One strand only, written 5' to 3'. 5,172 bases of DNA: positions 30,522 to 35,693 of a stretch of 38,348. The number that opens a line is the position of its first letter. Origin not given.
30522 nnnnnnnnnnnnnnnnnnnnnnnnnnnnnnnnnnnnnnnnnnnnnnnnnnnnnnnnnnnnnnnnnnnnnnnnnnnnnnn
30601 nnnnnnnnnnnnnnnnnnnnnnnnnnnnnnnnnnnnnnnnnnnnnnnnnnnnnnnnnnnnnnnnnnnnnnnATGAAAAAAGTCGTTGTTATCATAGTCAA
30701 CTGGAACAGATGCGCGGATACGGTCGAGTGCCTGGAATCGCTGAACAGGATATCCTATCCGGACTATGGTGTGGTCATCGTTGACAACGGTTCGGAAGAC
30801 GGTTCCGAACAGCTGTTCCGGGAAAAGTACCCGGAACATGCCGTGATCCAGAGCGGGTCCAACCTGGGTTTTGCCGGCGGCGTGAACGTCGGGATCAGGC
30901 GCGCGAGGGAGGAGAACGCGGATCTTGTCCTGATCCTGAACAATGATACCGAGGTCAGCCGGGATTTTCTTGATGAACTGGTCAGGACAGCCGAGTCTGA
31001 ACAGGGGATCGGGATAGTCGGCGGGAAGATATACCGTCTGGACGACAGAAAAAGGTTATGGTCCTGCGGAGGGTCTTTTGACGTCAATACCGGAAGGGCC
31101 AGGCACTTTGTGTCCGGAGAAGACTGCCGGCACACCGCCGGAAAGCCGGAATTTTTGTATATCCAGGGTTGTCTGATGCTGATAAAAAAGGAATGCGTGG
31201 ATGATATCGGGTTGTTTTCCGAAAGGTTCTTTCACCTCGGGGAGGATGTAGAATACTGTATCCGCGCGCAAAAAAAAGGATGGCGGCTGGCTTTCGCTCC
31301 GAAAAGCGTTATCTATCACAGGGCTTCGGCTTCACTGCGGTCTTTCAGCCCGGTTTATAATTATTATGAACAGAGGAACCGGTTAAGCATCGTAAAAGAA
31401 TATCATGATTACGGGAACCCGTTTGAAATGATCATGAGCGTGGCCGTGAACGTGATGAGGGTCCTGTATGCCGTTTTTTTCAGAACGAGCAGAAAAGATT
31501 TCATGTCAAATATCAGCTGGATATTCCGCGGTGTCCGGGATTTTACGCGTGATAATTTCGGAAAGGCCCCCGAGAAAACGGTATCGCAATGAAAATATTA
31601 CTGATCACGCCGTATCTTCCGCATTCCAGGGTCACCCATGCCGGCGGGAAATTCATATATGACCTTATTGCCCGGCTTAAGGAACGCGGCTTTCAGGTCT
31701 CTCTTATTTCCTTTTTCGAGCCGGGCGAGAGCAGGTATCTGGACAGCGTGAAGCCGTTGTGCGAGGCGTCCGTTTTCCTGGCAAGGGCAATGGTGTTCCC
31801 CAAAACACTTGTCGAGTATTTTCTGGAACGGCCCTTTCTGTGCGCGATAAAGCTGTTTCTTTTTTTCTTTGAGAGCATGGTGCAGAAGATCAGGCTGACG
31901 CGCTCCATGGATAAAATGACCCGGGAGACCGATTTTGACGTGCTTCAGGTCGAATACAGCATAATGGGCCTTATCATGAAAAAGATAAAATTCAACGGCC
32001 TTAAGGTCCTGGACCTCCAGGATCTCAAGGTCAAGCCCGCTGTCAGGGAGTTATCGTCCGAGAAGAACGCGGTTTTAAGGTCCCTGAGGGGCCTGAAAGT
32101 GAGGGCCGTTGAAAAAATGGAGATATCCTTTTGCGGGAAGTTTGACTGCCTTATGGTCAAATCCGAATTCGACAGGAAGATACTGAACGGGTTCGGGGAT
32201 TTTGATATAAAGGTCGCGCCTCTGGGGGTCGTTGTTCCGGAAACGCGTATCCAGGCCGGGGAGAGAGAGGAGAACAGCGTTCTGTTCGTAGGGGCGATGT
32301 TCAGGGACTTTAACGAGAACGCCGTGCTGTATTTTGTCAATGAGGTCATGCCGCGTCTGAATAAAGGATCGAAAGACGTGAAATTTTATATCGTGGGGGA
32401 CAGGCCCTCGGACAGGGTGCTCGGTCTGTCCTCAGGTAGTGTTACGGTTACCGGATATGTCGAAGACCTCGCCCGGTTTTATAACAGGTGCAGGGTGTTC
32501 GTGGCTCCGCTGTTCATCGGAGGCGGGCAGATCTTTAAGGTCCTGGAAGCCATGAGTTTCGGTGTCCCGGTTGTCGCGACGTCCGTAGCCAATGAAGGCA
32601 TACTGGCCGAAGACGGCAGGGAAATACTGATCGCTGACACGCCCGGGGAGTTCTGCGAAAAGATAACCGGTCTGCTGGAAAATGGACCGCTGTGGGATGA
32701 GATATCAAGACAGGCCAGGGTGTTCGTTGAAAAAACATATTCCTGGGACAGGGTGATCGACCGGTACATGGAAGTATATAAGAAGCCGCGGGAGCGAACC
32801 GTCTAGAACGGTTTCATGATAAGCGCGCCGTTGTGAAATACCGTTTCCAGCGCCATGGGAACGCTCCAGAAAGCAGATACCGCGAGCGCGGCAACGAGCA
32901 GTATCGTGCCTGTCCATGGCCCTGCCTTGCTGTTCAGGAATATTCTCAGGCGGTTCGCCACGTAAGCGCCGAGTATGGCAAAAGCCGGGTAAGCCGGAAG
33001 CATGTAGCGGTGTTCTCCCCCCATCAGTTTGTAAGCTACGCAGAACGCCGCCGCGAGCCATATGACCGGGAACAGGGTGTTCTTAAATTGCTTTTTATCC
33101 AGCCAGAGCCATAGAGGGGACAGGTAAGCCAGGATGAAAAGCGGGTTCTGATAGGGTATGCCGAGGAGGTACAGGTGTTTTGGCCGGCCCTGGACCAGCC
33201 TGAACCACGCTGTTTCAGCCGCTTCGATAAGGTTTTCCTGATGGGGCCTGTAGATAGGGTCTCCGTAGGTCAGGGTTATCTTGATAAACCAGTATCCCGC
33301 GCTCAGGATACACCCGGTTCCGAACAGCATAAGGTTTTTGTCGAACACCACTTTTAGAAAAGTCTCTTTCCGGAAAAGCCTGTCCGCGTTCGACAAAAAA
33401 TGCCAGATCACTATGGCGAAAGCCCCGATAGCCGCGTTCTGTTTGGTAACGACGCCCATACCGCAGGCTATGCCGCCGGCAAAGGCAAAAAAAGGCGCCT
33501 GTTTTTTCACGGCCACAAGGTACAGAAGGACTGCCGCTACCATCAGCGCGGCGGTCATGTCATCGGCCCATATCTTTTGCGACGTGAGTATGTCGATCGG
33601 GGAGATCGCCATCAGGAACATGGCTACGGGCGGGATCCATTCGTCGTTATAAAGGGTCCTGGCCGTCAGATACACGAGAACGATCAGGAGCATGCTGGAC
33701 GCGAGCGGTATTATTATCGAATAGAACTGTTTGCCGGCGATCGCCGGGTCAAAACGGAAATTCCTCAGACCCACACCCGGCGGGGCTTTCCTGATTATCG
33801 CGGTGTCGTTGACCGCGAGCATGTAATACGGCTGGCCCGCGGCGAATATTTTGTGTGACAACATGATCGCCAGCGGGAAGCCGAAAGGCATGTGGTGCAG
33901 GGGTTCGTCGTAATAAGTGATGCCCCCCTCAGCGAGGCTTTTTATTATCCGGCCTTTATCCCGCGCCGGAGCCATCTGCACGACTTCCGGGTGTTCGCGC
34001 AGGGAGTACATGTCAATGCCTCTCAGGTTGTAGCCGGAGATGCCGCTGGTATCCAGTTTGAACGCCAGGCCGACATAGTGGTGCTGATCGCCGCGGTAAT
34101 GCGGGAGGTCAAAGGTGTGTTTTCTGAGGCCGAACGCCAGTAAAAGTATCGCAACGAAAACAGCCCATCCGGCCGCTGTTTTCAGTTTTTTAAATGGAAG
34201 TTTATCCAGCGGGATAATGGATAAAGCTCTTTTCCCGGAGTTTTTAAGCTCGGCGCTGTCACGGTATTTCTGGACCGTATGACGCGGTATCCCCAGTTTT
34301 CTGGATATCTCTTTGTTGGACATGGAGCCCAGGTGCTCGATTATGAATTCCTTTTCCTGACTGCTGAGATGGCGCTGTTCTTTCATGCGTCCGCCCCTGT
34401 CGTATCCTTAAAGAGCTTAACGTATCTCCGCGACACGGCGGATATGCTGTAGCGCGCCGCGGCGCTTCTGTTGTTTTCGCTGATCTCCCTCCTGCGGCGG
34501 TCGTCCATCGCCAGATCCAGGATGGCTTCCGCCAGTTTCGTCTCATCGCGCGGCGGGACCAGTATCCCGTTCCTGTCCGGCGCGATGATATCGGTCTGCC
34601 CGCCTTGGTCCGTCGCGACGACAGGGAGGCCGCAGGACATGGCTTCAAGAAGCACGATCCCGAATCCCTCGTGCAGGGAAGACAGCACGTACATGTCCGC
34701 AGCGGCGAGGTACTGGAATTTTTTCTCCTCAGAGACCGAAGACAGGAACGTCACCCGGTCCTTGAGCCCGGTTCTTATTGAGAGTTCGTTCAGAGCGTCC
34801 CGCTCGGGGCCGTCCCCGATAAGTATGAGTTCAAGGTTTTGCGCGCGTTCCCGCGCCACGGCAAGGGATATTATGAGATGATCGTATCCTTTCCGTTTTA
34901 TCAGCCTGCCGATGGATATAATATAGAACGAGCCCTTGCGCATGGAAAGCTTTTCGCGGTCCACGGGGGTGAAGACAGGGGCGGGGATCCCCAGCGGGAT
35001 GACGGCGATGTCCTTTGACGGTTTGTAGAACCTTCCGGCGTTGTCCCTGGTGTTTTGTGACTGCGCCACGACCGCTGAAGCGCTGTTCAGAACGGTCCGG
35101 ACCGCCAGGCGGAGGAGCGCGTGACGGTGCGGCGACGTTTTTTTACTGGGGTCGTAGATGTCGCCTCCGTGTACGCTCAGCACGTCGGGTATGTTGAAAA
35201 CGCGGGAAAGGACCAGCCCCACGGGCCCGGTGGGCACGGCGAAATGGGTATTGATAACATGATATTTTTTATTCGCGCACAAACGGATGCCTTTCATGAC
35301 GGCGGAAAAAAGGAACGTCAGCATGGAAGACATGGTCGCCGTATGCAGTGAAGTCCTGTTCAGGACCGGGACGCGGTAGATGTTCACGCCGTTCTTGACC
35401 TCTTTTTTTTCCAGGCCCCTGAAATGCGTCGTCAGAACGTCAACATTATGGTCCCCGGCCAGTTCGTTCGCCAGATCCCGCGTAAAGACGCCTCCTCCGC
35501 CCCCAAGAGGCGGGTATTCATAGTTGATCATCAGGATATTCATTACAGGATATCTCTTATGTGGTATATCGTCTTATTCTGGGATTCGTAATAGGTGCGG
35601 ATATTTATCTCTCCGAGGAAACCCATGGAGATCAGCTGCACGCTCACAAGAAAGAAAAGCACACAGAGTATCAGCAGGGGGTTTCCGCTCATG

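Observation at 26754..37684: Teichoic-acid-style phospho-alcohol glycopolymer locus that does not match a canonical WTA/LTA/capsule layout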

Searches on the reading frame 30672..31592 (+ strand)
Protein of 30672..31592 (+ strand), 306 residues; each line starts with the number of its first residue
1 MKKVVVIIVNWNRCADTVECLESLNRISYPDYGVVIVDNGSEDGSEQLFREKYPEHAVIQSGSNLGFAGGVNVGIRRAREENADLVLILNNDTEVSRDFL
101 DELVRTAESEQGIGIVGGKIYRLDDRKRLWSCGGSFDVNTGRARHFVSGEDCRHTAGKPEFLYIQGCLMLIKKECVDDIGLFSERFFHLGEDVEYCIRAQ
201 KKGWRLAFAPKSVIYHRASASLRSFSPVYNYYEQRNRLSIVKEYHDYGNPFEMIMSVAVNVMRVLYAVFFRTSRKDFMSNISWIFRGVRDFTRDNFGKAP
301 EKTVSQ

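Call 3: search_protein_families(library=pfam, proteins=[window:30672-31592:+], max_evalue=0.001)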
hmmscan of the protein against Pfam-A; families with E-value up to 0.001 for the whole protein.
window:30672-31592:+ (306 aa): 5 families
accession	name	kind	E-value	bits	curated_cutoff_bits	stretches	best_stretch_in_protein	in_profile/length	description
PF13641.12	Glyco_tranf_2_3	-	2.9e-25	90.1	27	1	4-221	3-216/230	Glycosyltransferase like family 2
PF00535.33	Glycos_transf_2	-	3.5e-20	73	23.3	1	6-161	2-150/168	Glycosyl transferase family 2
PF13632.12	Glyco_trans_2_3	-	2.2e-13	50.9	27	1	86-238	2-139/198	Glycosyl transferase family group 2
PF13506.12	Glyco_transf_21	-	2.1e-09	37.5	21.7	1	58-225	6-162/174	Glycosyl transferase family 21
PF10111.15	Glyco_tranf_2_2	-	0.0005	20.1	27.3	0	161-234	160-234/276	Glycosyltransferase like family 2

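Call 5: search_protein_families(library=ncbifam, proteins=[window:30672-31592:+], max_evalue=0.001)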
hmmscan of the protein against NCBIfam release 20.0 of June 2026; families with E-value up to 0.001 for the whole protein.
window:30672-31592:+ (306 aa): 17 families
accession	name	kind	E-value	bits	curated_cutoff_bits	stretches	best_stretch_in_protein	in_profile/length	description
TIGR01556.1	rhamnosyltran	subfamily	9e-26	90.7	200.55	1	31-276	21-269/281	rhamnosyltransferase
NF041875.1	EPS_EpsD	equivalog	2.6e-21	76.4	370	1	5-268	2-259/325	exopolysaccharide biosynthesis glycosyltransferase EpsD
TIGR03965.1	mycofact_glyco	equivalog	2.1e-20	73.1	280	1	3-226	75-290/467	mycofactocin biosynthesis glycosyltransferase MftF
NF050113.1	gal_furan_GlfT1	equivalog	8.8e-15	54.8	330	1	4-284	1-277/290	galactofuranosyltransferase GlfT1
TIGR03937.1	PgaC_IcaA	equivalog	6.9e-14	51.6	422.3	1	2-215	45-249/407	poly-beta-1,6-N-acetyl-D-glucosamine synthase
NF038299.1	EPS_HpsN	equivalog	3.9e-13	49.1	425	1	3-216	2-220/317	hormogonium polysaccharide biosynthesis glycosyltransferase HpsN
TIGR04283.1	glyco_like_mftF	equivalog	1.6e-09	37.7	182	1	6-111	3-101/221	TIGR04283 family arsenosugar biosynthesis glycosyltransferase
NF007482.0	PRK10073.1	equivalog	7.4e-07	28.5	423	1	2-110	6-113/334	glycosyltransferase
NF038302.1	EPS_HpsE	equivalog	1.4e-06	27.5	300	0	12-121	11-125/307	hormogonium polysaccharide biosynthesis glycosyltransferase HpsE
NF041394.1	GtaseAglG_Halo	equivalog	1.5e-06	27.7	440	1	4-120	5-119/304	glucosyl-dolichyl phosphate glucuronosyltransferase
TIGR04242.1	nodulat_NodC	equivalog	1e-05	24.7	550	1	3-213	49-261/395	chitooligosaccharide synthase NodC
NF050050.1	ProtGlycPglI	equivalog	4.5e-05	23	500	1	1-108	1-109/306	GalNAc(5)-diNAcBac-PP-undecaprenol beta-1,3-glucosyltransferase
TIGR03111.1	glyc2_xrt_Gpos1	hypoth_equivalog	0.0001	21.3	363.95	1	4-121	51-170/439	TIGR03111 family XrtG-associated glycosyltransferase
TIGR03469.1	HpnB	hypoth_equivalog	0.00029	20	379.25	1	3-111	45-164/386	hopene-associated glycosyltransferase HpnB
TIGR03472.1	HpnI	equivalog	0.00036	19.5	310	1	77-223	121-259/373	bacteriohopanetetrol glucosamine biosynthesis glycosyltransferase HpnI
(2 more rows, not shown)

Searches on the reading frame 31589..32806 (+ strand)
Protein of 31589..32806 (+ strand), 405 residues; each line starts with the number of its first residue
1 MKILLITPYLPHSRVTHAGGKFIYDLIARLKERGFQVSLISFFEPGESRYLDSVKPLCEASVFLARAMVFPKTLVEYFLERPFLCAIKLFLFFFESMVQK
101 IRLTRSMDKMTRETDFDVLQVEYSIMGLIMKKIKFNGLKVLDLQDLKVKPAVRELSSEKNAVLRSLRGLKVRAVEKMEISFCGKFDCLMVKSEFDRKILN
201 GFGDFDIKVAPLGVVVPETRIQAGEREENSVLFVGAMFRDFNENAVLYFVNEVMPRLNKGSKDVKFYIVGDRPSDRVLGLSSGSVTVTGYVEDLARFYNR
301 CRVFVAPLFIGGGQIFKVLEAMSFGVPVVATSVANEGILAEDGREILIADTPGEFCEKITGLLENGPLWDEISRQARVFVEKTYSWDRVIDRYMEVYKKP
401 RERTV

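Call 3: search_protein_families(library=pfam, proteins=[window:31589-32806:+], max_evalue=0.001)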
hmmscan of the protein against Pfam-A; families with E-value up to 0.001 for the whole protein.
window:31589-32806:+ (405 aa): 4 families
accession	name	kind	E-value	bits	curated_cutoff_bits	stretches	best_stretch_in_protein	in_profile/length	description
PF13692.12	Glyco_trans_1_4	-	1.3e-28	100.5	27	1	229-365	2-142/142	Glycosyl transferases group 1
PF13524.12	Glyco_trans_1_2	-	2.5e-12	47.4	25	1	261-394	12-143/144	Glycosyl transferase-like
PF00534.26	Glycos_transf_1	-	3.4e-11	43.4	26.4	1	227-377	14-170/172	Glycosyl transferases group 1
PF13439.12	Glyco_transf_4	-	0.00086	19.8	28.5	0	21-129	6-86/170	Glycosyltransferase Family 4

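Call 5: search_protein_families(library=ncbifam, proteins=[window:31589-32806:+], max_evalue=0.001)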
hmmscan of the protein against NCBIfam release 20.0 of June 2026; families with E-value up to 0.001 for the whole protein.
window:31589-32806:+ (405 aa): 12 families
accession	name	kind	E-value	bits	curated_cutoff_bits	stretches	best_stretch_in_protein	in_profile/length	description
TIGR03087.1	stp1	hypoth_equivalog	8.7e-44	150.3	316.65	1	24-398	21-395/397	TIGR03087 family PEP-CTERM/XrtA system glycosyltransferase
TIGR03088.1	stp2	hypoth_equivalog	6.1e-12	45.3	409.05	1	226-399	192-372/374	TIGR03088 family PEP-CTERM/XrtA system glycosyltransferase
TIGR04063.1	stp3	hypoth_equivalog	1.8e-10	40.3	442.05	1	251-399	232-394/397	TIGR04063 family PEP-CTERM/XrtA system glycosyltransferase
NF050056.1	ProtGlycPglH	equivalog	1.9e-09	37.1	600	1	222-397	173-350/354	GalNAc-alpha-(1->4)-GalNAc-alpha-(1->3)-diNAcBac-PP-undecaprenol alpha-1,4-N-acetyl-D-galactosaminyltransferase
NF053787.1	GlcN_PG_synth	equivalog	1.1e-08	34.3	480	1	318-399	278-358/361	N-acetylglucosaminyl phosphatidylglycerol synthase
NF038229.1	Glyco4_Geo_Pelo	equivalog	6.1e-08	32.1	400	1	318-399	254-335/338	GPMC system family 4 glycosyltransferase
TIGR03999.1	thiol_BshA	equivalog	2.8e-07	29.8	273.7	1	318-399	289-372/375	N-acetyl-alpha-D-glucosaminyl L-malate synthase BshA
NF047684.1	TeichurnBiosyTuaC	equivalog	1.7e-06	27.3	550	1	250-399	234-388/391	teichuronic acid biosynthesis protein TuaC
NF041876.1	EPS_EpsE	equivalog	3.2e-05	23.4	400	1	318-387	312-383/389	exopolysaccharide biosynthesis GT4 family glycosyltransferase EpsE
TIGR04047.1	MSMEG_0565_glyc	hypoth_equivalog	6.4e-05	22.2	259.85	1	277-398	251-372/373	MSMEG_0565 family glycosyltransferase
TIGR03449.1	mycothiol_MshA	equivalog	7.7e-05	21.8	462.5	1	292-399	295-402/406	D-inositol-3-phosphate glycosyltransferase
TIGR02149.1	glgA_Coryne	subfamily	0.00044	19.5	302.4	1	292-399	275-389/391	glycogen synthase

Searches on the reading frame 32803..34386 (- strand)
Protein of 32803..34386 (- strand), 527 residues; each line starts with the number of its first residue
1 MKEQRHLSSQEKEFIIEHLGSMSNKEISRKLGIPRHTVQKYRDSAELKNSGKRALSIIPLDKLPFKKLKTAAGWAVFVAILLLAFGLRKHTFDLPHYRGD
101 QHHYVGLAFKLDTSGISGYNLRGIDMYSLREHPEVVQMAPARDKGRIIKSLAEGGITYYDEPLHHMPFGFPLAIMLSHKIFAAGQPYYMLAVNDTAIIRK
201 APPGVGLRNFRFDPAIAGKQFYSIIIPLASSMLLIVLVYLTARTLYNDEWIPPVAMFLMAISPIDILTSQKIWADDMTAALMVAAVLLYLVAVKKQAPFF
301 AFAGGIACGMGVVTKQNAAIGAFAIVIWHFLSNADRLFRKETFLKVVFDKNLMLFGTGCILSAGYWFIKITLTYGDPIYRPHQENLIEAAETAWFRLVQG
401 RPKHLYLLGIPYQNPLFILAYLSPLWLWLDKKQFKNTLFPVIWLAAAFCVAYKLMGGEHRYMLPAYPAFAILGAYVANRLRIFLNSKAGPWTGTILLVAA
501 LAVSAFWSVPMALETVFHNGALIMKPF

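Call 3: search_protein_families(library=pfam, proteins=[window:32803-34386:-], max_evalue=0.001)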
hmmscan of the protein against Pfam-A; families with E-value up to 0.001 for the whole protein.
window:32803-34386:- (527 aa): 3 families
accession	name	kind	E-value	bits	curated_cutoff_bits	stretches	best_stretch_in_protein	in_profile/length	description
PF13231.12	PMT_2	-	2.5e-09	38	26.1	1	216-342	16-142/160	Dolichyl-phosphate-mannose-protein mannosyltransferase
PF02366.24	PMT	-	1.9e-07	31.3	22.7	1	231-339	93-210/245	Dolichyl-phosphate-mannose-protein mannosyltransferase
PF08281.18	Sigma70_r4_2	-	0.00071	19.6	25.7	0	6-41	10-46/54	Sigma-70, region 4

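Call 5: search_protein_families(library=ncbifam, proteins=[window:32803-34386:-], max_evalue=0.001)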
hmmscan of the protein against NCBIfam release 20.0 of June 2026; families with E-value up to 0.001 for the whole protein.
window:32803-34386:- (527 aa): 1 family
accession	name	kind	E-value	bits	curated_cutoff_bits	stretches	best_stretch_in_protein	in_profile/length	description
NF047440.1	LA3751_2_3_fam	subfamily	4.3e-07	29.1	200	1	222-482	100-359/460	LA_3751/LA_3752 family putative glycosyltransferase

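Call 62: search_protein_representatives(protein=window:32806-34386:-)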
Query: 527 residues. Proteins with E-value up to 0.001 (for the whole library): 371; up to 1e-10: 179; up to 1e-30: 112. The best 150 are listed.
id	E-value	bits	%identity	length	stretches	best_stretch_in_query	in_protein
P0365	1.4e-197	674.1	58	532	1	4-527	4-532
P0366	5.6e-100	352.0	66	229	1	300-527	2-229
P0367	4.0e-88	312.9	42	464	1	77-517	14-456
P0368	2.9e-80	286.9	40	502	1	8-527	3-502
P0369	6.3e-77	275.9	38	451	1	18-444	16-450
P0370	2.8e-75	270.5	36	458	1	71-527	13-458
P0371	2.1e-74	267.7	36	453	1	75-527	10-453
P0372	6.1e-74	266.1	34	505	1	6-527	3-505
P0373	2.1e-72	261.0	38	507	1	45-527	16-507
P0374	2.3e-72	260.9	34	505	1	7-518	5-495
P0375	5.9e-70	252.9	38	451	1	76-527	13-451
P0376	1.2e-68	248.6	36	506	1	73-527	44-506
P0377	3.5e-68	247.1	37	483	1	69-527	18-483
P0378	2.2e-65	237.9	38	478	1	64-527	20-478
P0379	4.9e-64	233.4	33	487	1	73-514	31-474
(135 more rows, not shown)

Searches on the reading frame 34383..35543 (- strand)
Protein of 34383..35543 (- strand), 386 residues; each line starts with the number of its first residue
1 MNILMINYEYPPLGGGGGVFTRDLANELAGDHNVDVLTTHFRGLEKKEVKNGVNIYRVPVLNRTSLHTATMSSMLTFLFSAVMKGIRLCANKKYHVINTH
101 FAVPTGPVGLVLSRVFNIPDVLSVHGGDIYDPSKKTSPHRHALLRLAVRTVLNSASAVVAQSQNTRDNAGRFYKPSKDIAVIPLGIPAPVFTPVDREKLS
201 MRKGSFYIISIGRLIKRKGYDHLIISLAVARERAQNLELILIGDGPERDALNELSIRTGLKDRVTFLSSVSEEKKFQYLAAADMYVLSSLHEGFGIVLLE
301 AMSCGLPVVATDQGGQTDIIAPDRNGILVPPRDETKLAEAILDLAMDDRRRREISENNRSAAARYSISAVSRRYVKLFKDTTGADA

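Call 3: search_protein_families(library=pfam, proteins=[window:34383-35543:-], max_evalue=0.001)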
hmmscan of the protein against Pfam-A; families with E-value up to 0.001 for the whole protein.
window:34383-35543:- (386 aa): 7 families
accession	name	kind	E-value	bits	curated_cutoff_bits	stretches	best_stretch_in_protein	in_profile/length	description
PF00534.26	Glycos_transf_1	-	7.1e-44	149.8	26.4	1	195-360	5-171/172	Glycosyl transferases group 1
PF13692.12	Glyco_trans_1_4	-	3.5e-37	128.3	27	1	207-346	3-141/142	Glycosyl transferases group 1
PF13439.12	Glyco_transf_4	-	2e-21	77.2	28.5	1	15-186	2-166/170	Glycosyltransferase Family 4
PF13579.12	Glyco_trans_4_4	-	5.3e-20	72.8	29.7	1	15-185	1-158/158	Glycosyl transferase 4-like domain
PF20706.3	GT4-conflict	-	5.1e-15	55.8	26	1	5-323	2-323/385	Family 4 Glycosyltransferase in conflict systems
PF13477.12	Glyco_trans_4_2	-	1.2e-08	35.7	23.4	1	17-162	9-139/139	Glycosyl transferase 4-like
PF13524.12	Glyco_trans_1_2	-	2.3e-06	28.1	25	1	254-361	27-128/144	Glycosyl transferase-like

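Call 5: search_protein_families(library=ncbifam, proteins=[window:34383-35543:-], max_evalue=0.001)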
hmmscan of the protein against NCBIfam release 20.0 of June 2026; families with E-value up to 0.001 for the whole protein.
window:34383-35543:- (386 aa): 46 families (the best 25 are shown)
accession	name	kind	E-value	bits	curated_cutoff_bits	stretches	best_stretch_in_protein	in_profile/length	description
NF041876.1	EPS_EpsE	equivalog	1.6e-40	139.6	400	1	176-363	185-377/389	exopolysaccharide biosynthesis GT4 family glycosyltransferase EpsE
TIGR03999.1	thiol_BshA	equivalog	2e-39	135.6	273.7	1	10-380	8-372/375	N-acetyl-alpha-D-glucosaminyl L-malate synthase BshA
NF047684.1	TeichurnBiosyTuaC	equivalog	2.5e-35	122.2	550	1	44-367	62-375/391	teichuronic acid biosynthesis protein TuaC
TIGR03449.1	mycothiol_MshA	equivalog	4.2e-35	121.4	462.5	1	15-381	21-403/406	D-inositol-3-phosphate glycosyltransferase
TIGR03088.1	stp2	hypoth_equivalog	7.6e-35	120.6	409.05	1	123-380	110-372/374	TIGR03088 family PEP-CTERM/XrtA system glycosyltransferase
TIGR02149.1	glgA_Coryne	subfamily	1.1e-27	97.2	302.4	1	1-380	1-389/391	glycogen synthase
NF041010.1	glycosy_Agl16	equivalog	7.6e-26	90.8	575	1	129-380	108-350/352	glycosylation protein Agl16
NF046085.1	XrtY_assoc_Gly1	equivalog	1.7e-25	89.7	400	1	1-381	1-384/387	XrtY-associated glycosyltransferase XYAG1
NF038229.1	Glyco4_Geo_Pelo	equivalog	2.5e-24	85.9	400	1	90-381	52-336/338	GPMC system family 4 glycosyltransferase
NF038295.1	EPS_HpsP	equivalog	2.7e-23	82.6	550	1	74-380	73-386/388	hormogonium polysaccharide biosynthesis glycosyltransferase HpsP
NF050063.1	ProtGlycPglJ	equivalog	3e-23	82.6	500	1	144-376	134-361/363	N-acetylgalactosamine-N,N'-diacetylbacillosaminyl-diphospho-undecaprenol 4-alpha-N-acetylgalactosaminyltransferase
TIGR04157.1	glyco_rSAM_CFB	subfamily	3.6e-22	78.9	400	1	151-377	166-405/406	TIGR04157 family glycosyltransferase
TIGR02472.1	sucr_P_syn_N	equivalog_domain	7.4e-22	77.8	576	1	283-377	342-437/439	sucrose-phosphate synthase, putative, glycosyltransferase domain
NF047880.1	glyco_SdgA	exception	1.1e-21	76.9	800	1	152-376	266-485/488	serine-aspartate repeat adhesin O-glycosyltransferase SdgA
NF053787.1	GlcN_PG_synth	equivalog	8.3e-20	70.9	480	1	148-371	137-349/361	N-acetylglucosaminyl phosphatidylglycerol synthase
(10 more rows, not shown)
